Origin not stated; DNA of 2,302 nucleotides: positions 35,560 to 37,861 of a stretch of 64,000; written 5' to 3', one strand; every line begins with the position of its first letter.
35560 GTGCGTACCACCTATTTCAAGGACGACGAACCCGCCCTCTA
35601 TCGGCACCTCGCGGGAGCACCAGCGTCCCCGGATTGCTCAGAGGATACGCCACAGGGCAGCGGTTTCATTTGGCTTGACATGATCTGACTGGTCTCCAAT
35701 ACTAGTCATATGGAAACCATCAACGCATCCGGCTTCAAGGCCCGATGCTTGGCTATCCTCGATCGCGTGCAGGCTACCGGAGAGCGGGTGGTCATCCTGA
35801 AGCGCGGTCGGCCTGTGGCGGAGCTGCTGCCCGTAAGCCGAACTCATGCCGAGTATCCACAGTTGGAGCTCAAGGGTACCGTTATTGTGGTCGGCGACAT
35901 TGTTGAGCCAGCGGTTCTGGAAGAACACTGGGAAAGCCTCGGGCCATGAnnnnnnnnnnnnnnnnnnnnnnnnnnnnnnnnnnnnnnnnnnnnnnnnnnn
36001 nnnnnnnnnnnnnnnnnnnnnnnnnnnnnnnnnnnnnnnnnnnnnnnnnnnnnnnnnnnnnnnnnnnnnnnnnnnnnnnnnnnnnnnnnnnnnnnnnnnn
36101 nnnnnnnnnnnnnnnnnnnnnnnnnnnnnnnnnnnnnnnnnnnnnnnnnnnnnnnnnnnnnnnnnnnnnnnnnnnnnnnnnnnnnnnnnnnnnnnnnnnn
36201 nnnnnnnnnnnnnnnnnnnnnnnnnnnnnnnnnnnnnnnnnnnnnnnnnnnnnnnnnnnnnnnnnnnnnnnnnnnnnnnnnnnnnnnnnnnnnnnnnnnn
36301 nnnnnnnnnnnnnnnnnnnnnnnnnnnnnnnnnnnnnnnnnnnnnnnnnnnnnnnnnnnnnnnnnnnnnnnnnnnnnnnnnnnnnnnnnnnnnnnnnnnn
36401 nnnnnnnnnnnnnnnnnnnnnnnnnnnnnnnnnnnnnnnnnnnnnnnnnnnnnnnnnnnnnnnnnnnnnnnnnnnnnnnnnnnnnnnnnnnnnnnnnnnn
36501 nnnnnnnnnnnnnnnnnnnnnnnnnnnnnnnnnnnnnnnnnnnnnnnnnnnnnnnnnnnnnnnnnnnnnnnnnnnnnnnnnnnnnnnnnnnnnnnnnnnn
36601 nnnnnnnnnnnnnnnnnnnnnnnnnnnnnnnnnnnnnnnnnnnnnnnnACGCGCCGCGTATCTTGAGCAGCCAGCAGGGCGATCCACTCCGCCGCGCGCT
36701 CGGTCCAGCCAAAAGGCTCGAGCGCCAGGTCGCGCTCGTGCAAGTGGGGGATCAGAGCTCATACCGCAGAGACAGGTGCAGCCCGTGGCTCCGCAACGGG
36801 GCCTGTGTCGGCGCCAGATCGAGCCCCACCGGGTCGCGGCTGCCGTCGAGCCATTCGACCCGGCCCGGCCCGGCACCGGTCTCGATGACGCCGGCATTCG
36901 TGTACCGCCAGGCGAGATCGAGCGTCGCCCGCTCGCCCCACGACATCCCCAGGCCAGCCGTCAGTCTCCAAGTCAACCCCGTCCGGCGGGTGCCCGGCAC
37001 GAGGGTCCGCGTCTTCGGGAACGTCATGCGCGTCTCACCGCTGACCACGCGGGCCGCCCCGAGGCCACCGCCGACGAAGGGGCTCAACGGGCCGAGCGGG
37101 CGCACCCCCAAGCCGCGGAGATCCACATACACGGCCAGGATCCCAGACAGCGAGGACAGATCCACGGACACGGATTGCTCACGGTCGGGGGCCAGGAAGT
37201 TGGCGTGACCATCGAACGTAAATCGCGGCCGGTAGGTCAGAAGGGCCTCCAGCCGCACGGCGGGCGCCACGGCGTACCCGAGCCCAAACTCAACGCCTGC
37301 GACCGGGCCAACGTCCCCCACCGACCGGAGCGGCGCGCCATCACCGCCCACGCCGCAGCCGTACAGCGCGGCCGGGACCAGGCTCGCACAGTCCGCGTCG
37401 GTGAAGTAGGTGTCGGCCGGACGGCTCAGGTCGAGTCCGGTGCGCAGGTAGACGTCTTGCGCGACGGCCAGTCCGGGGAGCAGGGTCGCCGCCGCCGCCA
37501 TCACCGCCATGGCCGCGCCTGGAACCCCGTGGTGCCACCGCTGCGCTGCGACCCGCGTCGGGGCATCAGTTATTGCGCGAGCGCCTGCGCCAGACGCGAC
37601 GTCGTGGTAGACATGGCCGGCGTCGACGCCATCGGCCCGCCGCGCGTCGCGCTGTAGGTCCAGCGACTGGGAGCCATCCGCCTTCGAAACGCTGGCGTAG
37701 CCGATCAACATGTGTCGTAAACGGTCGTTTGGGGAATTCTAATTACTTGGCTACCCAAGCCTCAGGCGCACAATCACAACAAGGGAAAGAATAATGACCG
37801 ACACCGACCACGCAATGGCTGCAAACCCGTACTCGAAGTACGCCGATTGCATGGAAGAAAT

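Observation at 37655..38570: Low-GC cassette gene flanked by ~85-bp direct repeats that each encode a serine-recombinase 5' end (res-site-like)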

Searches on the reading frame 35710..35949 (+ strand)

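Call 7: search_protein_families(library=pfam, proteins=[window:35710-35949:+], max_evalue=0.1)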
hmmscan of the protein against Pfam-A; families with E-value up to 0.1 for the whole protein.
window:35710-35949:+ (79 aa): 1 family
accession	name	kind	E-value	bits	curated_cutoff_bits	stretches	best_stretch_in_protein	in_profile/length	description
PF02604.26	PhdYeFM_antitox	-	2.9e-10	40.2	29.8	1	1-43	1-43/74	Antitoxin Phd_YefM, type II toxin-antitoxin system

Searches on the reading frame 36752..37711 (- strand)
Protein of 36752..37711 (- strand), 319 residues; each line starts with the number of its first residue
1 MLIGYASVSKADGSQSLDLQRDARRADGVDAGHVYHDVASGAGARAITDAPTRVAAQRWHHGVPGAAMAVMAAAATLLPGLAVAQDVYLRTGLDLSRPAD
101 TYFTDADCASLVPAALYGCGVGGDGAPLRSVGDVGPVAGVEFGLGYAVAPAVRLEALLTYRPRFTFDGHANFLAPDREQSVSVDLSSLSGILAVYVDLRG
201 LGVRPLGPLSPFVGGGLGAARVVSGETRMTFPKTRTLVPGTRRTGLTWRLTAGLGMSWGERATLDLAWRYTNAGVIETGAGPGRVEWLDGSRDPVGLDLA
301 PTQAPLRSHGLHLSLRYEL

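Call 7: search_protein_families(library=pfam, proteins=[window:36752-37711:-], max_evalue=0.1)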
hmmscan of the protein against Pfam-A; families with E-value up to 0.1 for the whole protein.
window:36752-37711:- (319 aa): 2 families
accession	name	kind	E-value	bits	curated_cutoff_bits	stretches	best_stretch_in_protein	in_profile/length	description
PF13505.12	OMP_b-brl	-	2e-06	28.5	28.7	1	87-274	22-156/175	Outer membrane protein beta-barrel domain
PF17197.9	DUF5134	-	0.0035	17.8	29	1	46-76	48-79/152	Domain of unknown function (DUF5134)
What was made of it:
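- Checked: Copy 1 stays recombinase-like for 51 codons and lies in one 319-aa ORF with an OMP beta-barrel gene, whose own start is probably M68 at 37510 (PF13505, call 7).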

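Call 8: search_protein_families(library=ncbifam, proteins=[window:36752-37711:-], max_evalue=0.1)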
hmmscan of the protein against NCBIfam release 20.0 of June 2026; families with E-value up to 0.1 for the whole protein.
window:36752-37711:- (319 aa): 1 family
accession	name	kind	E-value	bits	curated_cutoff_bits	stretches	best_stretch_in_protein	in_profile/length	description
NF052636.1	Rick_Adr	subfamily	5.6e-06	26.1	210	1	140-277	59-193/224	adhesin Adr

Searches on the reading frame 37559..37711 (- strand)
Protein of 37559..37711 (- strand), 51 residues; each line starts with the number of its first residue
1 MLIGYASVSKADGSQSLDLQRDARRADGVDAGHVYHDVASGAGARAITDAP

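Call 21: find_homologous_proteins(query=window:37559-37711:-, max_evalue=0.001)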
Query seq(51 aa) (51 aa): 270 proteins with E <= 0.001 among 312 candidates; the best 120 are listed.
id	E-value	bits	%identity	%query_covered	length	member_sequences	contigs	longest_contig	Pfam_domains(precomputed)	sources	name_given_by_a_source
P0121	5.7e-21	90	90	100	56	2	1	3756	PF00239.27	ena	-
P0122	1.2e-20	89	92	100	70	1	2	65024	PF00239.27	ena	-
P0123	7.5e-20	87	88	100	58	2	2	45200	PF00239.27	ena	-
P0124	8.1e-18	80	84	98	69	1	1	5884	PF00239.27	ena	-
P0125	7.8e-16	74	89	88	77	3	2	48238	PF00239.27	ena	-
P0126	3.0e-15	72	84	88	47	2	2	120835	PF00239.27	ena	-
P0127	4.0e-15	72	93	80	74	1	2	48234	PF00239.27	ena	-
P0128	2.0e-14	70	93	78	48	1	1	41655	PF00239.27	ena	-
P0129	3.0e-14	69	90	80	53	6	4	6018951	PF00239.27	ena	-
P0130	3.9e-14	69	79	92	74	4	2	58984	PF00239.27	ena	-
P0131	5.2e-14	69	82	88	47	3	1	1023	PF00239.27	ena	-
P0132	6.7e-14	68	90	78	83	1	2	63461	PF00239.27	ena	-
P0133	7.4e-14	68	88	80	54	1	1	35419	PF00239.27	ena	-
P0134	1.9e-13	67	85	80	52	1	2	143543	-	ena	-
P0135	2.3e-13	67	88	80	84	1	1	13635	PF00239.27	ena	-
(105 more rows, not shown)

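Call 23: find_encoding_contigs(protein=P0129, flank=6000, max_places=4)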
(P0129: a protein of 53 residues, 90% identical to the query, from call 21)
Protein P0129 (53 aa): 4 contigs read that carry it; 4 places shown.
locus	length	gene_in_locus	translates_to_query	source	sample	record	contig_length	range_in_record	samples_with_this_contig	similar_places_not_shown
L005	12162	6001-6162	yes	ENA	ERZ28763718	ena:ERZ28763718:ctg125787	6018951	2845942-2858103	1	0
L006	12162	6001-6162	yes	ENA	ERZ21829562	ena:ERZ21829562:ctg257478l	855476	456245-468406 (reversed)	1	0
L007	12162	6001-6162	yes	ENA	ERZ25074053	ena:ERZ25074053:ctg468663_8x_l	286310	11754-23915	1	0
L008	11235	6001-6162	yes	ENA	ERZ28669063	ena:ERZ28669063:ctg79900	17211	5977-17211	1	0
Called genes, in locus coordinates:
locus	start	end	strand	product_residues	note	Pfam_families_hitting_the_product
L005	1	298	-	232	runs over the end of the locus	PF03050:DDE_Tnp_IS66 (faint), PF13610:DDE_Tnp_IS240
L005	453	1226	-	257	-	PF13737:DDE_Tnp_1_5, PF01609:DDE_Tnp_1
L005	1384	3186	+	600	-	PF00884:Sulfatase (weak)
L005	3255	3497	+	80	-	-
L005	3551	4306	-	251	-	PF02596:DUF169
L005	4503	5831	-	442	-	PF05598:DUF772, PF01609:DDE_Tnp_1 (faint)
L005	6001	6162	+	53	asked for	PF00239:Resolvase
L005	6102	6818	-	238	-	PF02586:SRAP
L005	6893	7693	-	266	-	PF00069:Pkinase, PF07714:PK_Tyr_Ser-Thr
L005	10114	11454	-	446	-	PF00078:RVT_1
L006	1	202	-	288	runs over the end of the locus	PF13276:HTH_21, PF00665:rve, PF24764:rva_4 (faint), PF13683:rve_3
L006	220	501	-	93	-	PF01527:HTH_Tnp_1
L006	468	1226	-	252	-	PF13737:DDE_Tnp_1_5, PF01609:DDE_Tnp_1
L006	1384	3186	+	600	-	PF00884:Sulfatase (weak)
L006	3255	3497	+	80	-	-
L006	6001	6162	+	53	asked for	PF00239:Resolvase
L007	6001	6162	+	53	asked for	PF00239:Resolvase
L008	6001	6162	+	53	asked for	PF00239:Resolvase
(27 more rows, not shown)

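Call 24: find_encoding_contigs(protein=P0122, flank=6000, max_places=3)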
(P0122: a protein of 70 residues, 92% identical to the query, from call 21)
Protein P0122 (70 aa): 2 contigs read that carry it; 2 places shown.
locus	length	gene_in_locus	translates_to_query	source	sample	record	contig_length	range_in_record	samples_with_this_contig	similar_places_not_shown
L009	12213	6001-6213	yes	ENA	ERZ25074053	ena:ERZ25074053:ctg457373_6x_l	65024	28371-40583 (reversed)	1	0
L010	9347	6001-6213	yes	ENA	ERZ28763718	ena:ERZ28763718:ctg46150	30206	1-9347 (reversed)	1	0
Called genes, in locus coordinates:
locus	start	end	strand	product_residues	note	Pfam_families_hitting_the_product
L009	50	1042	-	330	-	PF04796:RepA_C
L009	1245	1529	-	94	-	PF20605:Antitox_RHH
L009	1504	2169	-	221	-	PF01656:CbiA, PF06564:CBP_BcsQ (faint), PF07015:VirC1 (weak), PF09140:MipZ (weak), PF13614:AAA_31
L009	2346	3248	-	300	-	PF13276:HTH_21, PF00665:rve (weak), PF13683:rve_3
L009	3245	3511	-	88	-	-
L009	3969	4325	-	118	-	PF00665:rve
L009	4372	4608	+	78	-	PF01402:RHH_1 (weak), PF05509:TraY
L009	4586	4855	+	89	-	PF05016:ParE_toxin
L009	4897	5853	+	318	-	PF13271:DUF4062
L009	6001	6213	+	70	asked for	PF00239:Resolvase (weak)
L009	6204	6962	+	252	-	PF13505:OMP_b-brl (weak)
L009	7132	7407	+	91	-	PF01527:HTH_Tnp_1 (weak)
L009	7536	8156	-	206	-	PF20466:MmeI_TRD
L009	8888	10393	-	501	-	PF20464:MmeI_N, PF20465:MmeI_hel, PF20473:MmeI_Mtase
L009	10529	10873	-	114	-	-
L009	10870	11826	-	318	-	PF03389:MobA_MobL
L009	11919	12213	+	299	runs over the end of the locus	PF13276:HTH_21 (weak), PF00665:rve (weak), PF13683:rve_3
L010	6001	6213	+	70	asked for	PF00239:Resolvase (weak)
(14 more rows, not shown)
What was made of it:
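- Stubs occur on plasmid-like contigs with RepA_C, ParA and MobA (call 24).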

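Call 57: search_protein_families(library=pfam, proteins=[L009:4897-5853:+], max_evalue=0.001)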
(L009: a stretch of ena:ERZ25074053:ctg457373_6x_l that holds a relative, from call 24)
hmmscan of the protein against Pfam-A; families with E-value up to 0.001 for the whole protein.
L009:4897-5853:+ (318 aa): 1 family
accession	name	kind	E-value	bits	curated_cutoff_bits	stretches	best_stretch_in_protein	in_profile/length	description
PF13271.11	DUF4062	-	1.6e-16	60.7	24.7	1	5-91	1-82/82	Domain of unknown function (DUF4062)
